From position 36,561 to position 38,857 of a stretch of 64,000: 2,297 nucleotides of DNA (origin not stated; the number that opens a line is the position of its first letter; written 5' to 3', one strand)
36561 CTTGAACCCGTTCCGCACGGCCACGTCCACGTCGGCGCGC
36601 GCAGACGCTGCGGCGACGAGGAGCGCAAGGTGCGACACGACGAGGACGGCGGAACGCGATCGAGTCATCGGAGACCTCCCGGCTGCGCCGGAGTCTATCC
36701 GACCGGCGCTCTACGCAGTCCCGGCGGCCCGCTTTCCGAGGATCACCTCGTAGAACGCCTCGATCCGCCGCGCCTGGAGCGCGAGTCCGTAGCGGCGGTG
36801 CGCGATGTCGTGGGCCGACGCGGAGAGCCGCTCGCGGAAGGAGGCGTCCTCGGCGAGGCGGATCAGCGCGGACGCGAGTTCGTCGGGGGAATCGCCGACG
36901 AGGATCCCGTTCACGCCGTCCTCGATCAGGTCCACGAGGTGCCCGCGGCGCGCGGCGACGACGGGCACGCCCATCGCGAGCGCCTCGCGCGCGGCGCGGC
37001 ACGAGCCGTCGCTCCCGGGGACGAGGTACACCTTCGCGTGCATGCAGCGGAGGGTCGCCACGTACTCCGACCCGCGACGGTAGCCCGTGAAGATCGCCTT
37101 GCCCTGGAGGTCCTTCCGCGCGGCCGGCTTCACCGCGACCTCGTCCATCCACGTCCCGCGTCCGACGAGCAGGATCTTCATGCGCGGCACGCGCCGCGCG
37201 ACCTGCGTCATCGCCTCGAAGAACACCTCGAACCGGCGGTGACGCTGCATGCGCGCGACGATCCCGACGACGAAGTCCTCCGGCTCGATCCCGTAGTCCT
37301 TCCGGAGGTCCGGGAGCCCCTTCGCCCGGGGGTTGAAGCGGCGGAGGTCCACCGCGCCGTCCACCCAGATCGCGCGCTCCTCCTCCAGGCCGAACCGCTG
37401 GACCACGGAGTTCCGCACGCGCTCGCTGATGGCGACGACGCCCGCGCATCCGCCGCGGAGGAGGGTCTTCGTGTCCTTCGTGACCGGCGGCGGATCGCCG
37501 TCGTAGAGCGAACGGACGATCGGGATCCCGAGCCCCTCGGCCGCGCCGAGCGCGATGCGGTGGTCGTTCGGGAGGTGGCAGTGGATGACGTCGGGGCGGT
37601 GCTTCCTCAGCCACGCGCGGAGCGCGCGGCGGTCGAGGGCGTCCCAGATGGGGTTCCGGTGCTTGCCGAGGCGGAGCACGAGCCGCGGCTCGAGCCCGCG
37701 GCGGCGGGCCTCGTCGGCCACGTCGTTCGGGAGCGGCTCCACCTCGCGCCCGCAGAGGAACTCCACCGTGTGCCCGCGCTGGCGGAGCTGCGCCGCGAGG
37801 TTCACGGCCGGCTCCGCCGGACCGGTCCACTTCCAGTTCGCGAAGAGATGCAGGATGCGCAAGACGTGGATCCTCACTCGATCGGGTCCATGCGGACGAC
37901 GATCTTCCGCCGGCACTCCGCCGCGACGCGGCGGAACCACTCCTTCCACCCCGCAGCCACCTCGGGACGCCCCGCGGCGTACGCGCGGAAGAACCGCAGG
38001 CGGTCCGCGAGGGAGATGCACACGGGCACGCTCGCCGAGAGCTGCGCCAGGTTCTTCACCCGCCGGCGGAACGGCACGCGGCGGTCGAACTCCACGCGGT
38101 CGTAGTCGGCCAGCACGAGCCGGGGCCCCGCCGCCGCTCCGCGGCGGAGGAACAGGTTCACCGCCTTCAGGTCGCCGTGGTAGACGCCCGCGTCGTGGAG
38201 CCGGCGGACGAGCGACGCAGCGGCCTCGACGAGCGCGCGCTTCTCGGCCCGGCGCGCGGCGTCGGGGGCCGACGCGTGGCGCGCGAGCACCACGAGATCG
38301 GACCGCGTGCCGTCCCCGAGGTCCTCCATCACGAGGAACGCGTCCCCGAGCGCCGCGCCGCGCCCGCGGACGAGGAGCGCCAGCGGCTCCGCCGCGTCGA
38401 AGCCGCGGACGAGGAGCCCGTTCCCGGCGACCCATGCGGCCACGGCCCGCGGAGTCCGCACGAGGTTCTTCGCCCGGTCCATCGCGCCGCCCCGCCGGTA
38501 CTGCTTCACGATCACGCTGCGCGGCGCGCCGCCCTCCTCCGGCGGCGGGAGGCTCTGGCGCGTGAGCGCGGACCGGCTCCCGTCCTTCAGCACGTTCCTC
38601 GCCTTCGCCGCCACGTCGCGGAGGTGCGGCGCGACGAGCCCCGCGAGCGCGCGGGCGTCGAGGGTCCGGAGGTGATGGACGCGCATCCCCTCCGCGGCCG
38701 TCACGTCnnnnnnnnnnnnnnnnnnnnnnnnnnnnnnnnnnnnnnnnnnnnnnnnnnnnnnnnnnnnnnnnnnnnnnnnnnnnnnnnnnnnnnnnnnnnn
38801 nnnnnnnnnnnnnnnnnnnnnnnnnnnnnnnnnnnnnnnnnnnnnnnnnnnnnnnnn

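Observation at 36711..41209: Operon interleaving three Kdo/LPS-kinase-like proteins (one with two tandem kinase domains) with a GT2 and a GT4, ending at a secreted FG-GAP protein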

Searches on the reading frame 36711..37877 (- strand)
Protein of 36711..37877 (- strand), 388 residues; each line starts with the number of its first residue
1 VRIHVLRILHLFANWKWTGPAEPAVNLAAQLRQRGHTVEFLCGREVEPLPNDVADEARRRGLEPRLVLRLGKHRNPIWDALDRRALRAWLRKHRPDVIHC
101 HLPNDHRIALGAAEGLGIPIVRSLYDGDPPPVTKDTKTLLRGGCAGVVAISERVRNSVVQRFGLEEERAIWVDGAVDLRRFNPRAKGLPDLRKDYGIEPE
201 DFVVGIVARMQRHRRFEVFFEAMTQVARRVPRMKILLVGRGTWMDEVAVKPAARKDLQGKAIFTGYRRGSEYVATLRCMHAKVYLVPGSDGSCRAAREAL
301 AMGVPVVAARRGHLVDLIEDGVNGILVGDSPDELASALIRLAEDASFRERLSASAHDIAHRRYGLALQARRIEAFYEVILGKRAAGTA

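Call 9: search_protein_families(library=pfam, proteins=[window:36711-37877:-], max_evalue=0.01)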
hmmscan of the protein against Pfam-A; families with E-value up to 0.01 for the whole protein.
window:36711-37877:- (388 aa): 5 families
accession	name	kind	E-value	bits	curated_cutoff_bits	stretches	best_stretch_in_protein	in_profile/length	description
PF13692.12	Glyco_trans_1_4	-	1.6e-21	77.5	27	1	202-344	2-142/142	Glycosyl transferases group 1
PF13439.12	Glyco_transf_4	-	3.5e-20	73.2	28.5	1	24-180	8-170/170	Glycosyltransferase Family 4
PF00534.26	Glycos_transf_1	-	8.2e-20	71.5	26.4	1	191-355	5-169/172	Glycosyl transferases group 1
PF13579.12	Glyco_trans_4_4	-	2.8e-11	44.5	29.7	1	19-165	2-148/158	Glycosyl transferase 4-like domain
PF13524.12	Glyco_trans_1_2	-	2.3e-06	28.1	25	1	222-372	4-142/144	Glycosyl transferase-like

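Call 16: search_protein_families(library=ncbifam, proteins=[window:36711-37877:-], max_evalue=0.01)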
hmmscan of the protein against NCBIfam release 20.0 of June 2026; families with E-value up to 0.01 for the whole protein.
window:36711-37877:- (388 aa): 27 families (the best 25 are shown)
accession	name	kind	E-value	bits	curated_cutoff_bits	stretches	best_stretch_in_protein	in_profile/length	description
TIGR03088.1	stp2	hypoth_equivalog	1.4e-21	77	409.05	1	147-379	140-373/374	TIGR03088 family PEP-CTERM/XrtA system glycosyltransferase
TIGR04063.1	stp3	hypoth_equivalog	8.4e-21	74.3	442.05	1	144-379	158-395/397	TIGR04063 family PEP-CTERM/XrtA system glycosyltransferase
TIGR03449.1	mycothiol_MshA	equivalog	1.7e-18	66.8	462.5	1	151-378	172-402/406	D-inositol-3-phosphate glycosyltransferase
TIGR03999.1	thiol_BshA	equivalog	6.5e-18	64.8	273.7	1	146-379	147-373/375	N-acetyl-alpha-D-glucosaminyl L-malate synthase BshA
NF041876.1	EPS_EpsE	equivalog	1.1e-14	54.5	400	1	176-371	195-388/389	exopolysaccharide biosynthesis GT4 family glycosyltransferase EpsE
NF038298.1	EPS_HpsO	equivalog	5.5e-13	48.4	575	1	156-263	158-260/388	hormogonium polysaccharide biosynthesis glycosyltransferase HpsO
NF049988.1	MGlcDAGSynMgs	equivalog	5e-11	42.6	400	1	184-380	196-388/398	alpha-monoglucosyldiacylglycerol synthase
NF053787.1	GlcN_PG_synth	equivalog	9e-11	41.2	480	1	144-377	144-357/361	N-acetylglucosaminyl phosphatidylglycerol synthase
NF011726.0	PRK15179.1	equivalog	1.9e-10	39.7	733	1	201-366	517-681/694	Vi polysaccharide biosynthesis protein TviE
TIGR04047.1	MSMEG_0565_glyc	hypoth_equivalog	3.5e-10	39.5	259.85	1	147-376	142-371/373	MSMEG_0565 family glycosyltransferase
NF038229.1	Glyco4_Geo_Pelo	equivalog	2.3e-09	36.7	400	1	79-380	40-337/338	GPMC system family 4 glycosyltransferase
TIGR04157.1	glyco_rSAM_CFB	subfamily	8.2e-09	34.9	400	1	144-363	170-393/406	TIGR04157 family glycosyltransferase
NF047684.1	TeichurnBiosyTuaC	equivalog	9.1e-09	34.7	550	1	145-379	166-389/391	teichuronic acid biosynthesis protein TuaC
TIGR02149.1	glgA_Coryne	subfamily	1.3e-08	34.4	302.4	1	146-377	147-388/391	glycogen synthase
NF038295.1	EPS_HpsP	equivalog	1.8e-08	33.8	550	1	155-379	165-387/388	hormogonium polysaccharide biosynthesis glycosyltransferase HpsP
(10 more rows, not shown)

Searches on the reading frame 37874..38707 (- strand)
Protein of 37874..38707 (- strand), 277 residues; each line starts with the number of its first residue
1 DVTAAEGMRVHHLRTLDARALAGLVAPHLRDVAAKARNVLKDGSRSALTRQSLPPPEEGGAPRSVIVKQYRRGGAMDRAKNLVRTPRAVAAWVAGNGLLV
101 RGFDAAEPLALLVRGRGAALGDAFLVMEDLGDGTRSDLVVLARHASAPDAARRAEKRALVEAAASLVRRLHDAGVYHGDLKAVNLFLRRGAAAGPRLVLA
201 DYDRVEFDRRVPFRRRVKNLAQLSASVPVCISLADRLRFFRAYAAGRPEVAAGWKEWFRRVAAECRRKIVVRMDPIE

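Call 46: search_protein_families(library=ncbifam, proteins=[window:37874-38707:-], max_evalue=0.01)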
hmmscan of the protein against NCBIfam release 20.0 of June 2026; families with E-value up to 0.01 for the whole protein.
window:37874-38707:- (277 aa): 7 families
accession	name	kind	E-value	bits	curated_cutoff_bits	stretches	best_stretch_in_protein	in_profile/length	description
NF011703.0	PRK15123.1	equivalog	5.3e-17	61.5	170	1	77-245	60-233/268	lipopolysaccharide core heptose(I) kinase RfaP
NF002475.0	PRK01723.1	equivalog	4.9e-10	38.8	142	1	64-226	58-210/241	3-deoxy-D-manno-octulosonic acid kinase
NF011464.0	PRK14879.1-7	equivalog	0.00029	20.6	246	1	158-204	107-153/221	Kae1-associated kinase Bud32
NF038150.1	lanthi_synth_IV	equivalog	0.00036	19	650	1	121-192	266-336/851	class IV lanthionine synthetase LanL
TIGR03724.2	arch_bud32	equivalog_domain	0.00064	19.3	125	1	156-201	87-127/193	KEOPS complex kinase/ATPase Bud32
NF011462.0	PRK14879.1-3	equivalog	0.0028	17.4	174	1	158-189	86-117/192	Kae1-associated kinase Bud32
NF011463.0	PRK14879.1-4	equivalog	0.0043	16.5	188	1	152-209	112-164/237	Kae1-associated kinase Bud32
